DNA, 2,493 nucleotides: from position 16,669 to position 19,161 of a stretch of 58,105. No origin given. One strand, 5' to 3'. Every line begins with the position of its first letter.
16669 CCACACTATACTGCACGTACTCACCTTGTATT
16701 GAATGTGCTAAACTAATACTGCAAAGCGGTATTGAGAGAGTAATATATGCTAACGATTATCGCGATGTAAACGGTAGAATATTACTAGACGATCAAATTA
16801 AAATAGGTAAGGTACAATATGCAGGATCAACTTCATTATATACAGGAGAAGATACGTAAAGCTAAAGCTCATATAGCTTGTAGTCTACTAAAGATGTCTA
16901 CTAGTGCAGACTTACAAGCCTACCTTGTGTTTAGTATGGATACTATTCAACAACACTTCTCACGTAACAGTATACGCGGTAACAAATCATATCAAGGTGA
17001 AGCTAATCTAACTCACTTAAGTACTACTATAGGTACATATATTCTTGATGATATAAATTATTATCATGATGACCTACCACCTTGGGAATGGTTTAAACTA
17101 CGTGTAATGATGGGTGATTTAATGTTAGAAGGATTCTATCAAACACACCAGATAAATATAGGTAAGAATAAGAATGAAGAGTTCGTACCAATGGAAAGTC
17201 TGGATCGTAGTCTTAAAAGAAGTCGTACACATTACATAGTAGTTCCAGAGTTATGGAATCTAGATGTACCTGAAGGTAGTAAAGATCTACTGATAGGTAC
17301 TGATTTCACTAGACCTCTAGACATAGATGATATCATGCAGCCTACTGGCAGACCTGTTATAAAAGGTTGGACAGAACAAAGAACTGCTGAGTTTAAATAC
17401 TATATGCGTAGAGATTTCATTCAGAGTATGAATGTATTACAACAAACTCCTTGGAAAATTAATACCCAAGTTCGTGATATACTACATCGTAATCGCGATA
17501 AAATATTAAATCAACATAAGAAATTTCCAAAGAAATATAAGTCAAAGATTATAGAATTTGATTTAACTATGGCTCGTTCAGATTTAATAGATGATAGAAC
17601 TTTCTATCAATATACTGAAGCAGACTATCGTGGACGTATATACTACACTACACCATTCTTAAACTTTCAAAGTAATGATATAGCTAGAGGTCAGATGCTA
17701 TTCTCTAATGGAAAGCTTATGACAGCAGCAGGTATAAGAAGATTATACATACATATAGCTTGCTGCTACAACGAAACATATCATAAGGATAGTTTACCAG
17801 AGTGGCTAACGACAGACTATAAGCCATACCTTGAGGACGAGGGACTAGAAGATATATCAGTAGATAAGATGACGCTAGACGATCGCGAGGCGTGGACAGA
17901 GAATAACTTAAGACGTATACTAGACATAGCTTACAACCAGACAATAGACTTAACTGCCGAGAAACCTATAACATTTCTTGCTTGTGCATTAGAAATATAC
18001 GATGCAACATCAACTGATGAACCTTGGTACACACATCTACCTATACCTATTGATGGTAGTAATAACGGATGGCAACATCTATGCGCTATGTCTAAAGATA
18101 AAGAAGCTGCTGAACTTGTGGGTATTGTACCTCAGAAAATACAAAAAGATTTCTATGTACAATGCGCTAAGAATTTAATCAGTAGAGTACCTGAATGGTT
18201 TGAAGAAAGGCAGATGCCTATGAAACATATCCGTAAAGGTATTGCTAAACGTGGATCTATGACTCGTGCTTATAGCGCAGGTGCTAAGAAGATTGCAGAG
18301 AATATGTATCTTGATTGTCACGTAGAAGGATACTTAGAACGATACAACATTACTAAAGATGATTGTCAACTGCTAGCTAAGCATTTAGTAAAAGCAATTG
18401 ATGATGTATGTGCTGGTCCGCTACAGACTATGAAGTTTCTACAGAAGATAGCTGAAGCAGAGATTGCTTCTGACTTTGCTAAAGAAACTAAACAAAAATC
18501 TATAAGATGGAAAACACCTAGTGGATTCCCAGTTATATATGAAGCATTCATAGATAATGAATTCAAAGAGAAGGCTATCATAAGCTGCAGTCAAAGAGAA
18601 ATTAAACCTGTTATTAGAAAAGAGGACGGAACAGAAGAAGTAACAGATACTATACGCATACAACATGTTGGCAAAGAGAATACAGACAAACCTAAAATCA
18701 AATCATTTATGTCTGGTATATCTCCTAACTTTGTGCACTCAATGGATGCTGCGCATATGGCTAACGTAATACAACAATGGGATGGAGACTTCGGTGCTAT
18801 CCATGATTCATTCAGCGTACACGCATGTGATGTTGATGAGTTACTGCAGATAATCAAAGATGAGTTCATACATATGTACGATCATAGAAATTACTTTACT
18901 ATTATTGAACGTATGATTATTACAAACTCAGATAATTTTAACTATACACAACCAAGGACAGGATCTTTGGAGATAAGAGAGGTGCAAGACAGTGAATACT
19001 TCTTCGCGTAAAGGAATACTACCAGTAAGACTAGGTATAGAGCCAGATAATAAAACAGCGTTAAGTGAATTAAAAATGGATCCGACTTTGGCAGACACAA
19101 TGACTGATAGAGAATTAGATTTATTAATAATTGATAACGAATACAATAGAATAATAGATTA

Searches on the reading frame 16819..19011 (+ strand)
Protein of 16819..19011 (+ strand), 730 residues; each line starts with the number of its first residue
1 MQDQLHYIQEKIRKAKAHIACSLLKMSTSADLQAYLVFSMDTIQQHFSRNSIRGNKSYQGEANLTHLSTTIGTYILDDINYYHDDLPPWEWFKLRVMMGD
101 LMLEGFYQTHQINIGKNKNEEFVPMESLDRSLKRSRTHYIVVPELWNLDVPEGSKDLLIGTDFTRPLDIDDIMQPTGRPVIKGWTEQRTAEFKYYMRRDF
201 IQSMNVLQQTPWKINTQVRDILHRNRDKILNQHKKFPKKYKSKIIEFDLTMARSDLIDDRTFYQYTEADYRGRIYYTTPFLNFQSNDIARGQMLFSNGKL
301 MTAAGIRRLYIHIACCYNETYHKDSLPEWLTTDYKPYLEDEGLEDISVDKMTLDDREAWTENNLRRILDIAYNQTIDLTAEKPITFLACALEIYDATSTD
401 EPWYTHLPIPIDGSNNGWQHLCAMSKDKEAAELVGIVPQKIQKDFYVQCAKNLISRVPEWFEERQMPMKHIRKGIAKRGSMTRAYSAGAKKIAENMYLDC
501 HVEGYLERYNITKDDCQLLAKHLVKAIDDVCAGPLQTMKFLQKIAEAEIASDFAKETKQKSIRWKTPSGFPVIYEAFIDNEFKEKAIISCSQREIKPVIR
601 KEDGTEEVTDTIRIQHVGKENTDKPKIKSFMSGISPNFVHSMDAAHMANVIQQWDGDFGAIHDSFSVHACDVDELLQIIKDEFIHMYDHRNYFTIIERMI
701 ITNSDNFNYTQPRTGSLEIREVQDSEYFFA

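Call 6: search_protein_families(library=pfam, proteins=[window:16819-19011:+], max_evalue=1)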
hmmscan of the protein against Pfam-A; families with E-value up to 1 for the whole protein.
window:16819-19011:+ (730 aa): 1 family
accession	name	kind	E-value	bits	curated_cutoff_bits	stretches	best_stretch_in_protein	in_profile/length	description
PF00940.24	RNA_pol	-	2.4e-57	195.2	22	1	346-692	19-360/448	DNA-dependent RNA polymerase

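Call 7: search_protein_families(library=phrogs, proteins=[window:16819-19011:+], max_evalue=0.01)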
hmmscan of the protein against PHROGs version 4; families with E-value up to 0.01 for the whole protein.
window:16819-19011:+ (730 aa): 4 families
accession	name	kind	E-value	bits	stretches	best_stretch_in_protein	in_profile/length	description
phrog_414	-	DNA, RNA and nucleotide metabolism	2.8e-95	321.2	1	238-730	359-816/816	RNA polymerase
phrog_2051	-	DNA, RNA and nucleotide metabolism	1.7e-25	90.9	2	348-653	20-256/401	RNA polymerase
phrog_2166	-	DNA, RNA and nucleotide metabolism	1.3e-22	81.3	2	334-461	323-454/505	N4-like RNA polymerase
phrog_20599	-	DNA, RNA and nucleotide metabolism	3e-06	28.1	1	348-459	20-123/149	RNA polymerase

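Call 18: search_dna_similar(query=window:16819-19011:+, collection=phages, mode=protein, max_rows=15)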
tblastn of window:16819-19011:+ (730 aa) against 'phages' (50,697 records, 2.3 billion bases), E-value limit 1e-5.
Records with a match: 2701; places in all: 2708; records where one place covers at least 80% of the query: 2.
Best place of each record, by identity: <60% 2701.
By first word of the organism name: Klebsiella 695; Escherichia 359; Pseudomonas 331; Acinetobacter 166; Vibrio 133; Salmonella 111; Yersinia 89; Pectobacterium 84; Ralstonia 55; Xanthomonas 54; and 76 more.
By host as written in the record: - 383; Klebsiella pneumoniae 374; Escherichia coli 122; Acinetobacter baumannii 60; Pseudomonas putida KT2440 and Paw85 53; Pseudomonas aeruginosa 44; Yersinia pestis 36; Pectobacterium atrosepticum DSM18077 33; and 689 more.
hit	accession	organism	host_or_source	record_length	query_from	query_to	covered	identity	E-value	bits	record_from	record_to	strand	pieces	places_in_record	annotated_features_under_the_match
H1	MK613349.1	Roseobacter phage CRP-7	Rhodobacteraceae bacterium FZCC0042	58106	60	730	92%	34.1%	5e-113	382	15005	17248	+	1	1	DNA-directed RNA polymerase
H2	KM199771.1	Mesorhizobium phage vB_MloP_Lo5R7ANS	Mesorhizobium loti R7ANS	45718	161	730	78%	25.4%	7e-38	158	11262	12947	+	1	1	DNA-directed RNA polymerase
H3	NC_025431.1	Mesorhizobium phage vB_MloP_Lo5R7ANS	Mesorhizobium loti R7ANS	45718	161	730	78%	25.4%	7e-38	158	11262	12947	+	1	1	RNA polymerase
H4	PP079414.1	Xanthomonas phage SB3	Xanthomonas euvesicatoria 1940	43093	161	730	78%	25.3%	1e-32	142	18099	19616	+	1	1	DNA-directed RNA polymerase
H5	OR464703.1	Mycobacterium phage jiawei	Mycolicibacterium smegmatis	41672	180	730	75%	25.1%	5e-36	152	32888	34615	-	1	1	DNA-dependent RNA polymerase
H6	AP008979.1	Xanthomonas phage OP1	-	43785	180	730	75%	25.1%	2e-33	145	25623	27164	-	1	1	putative DNA-directed RNA polymerase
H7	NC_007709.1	Xanthomonas phage OP1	-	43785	180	730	75%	25.1%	2e-33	145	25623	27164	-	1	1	N4-like RNA polymerase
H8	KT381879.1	Caulobacter phage Percy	Caulobacter sp.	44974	173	730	76%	24.8%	5e-34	146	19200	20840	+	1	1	DNA-dependent RNA polymerase | terminator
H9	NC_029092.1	Caulobacter phage Percy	Caulobacter sp.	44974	173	730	76%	24.8%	5e-34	146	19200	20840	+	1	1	RNA polymerase | terminator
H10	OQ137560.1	Caulobacter phage ERS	Caulobacter vibrioides CB15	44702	173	730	76%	24.6%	1e-32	142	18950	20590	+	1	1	ERS_gp034: DNA-dependent RNA polymerase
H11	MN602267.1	Bacteriophage DSS3_PM1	-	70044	176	730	76%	24.6%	9e-34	145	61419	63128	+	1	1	RNA polymerase | hypothetical protein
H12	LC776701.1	Pseudomonas phage Ep4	Pseudomonas syringae pv. actinidiae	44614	244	729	67%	28.0%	4e-37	156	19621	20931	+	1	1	putative RNA polymerase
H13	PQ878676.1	Pasteurella phage GXMP-H1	Pasteurella multocida type D GXBCD-H1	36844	179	730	76%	24.6%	8e-31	136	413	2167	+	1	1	DNA-directed RNA polymerase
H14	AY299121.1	Xanthomonas phage Xp10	-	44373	180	730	75%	24.6%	2e-33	144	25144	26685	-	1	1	32L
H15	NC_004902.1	Xanthomonas phage Xp10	Xanthomonas oryzae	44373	180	730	75%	24.6%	2e-33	144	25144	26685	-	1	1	N4-like RNA polymerase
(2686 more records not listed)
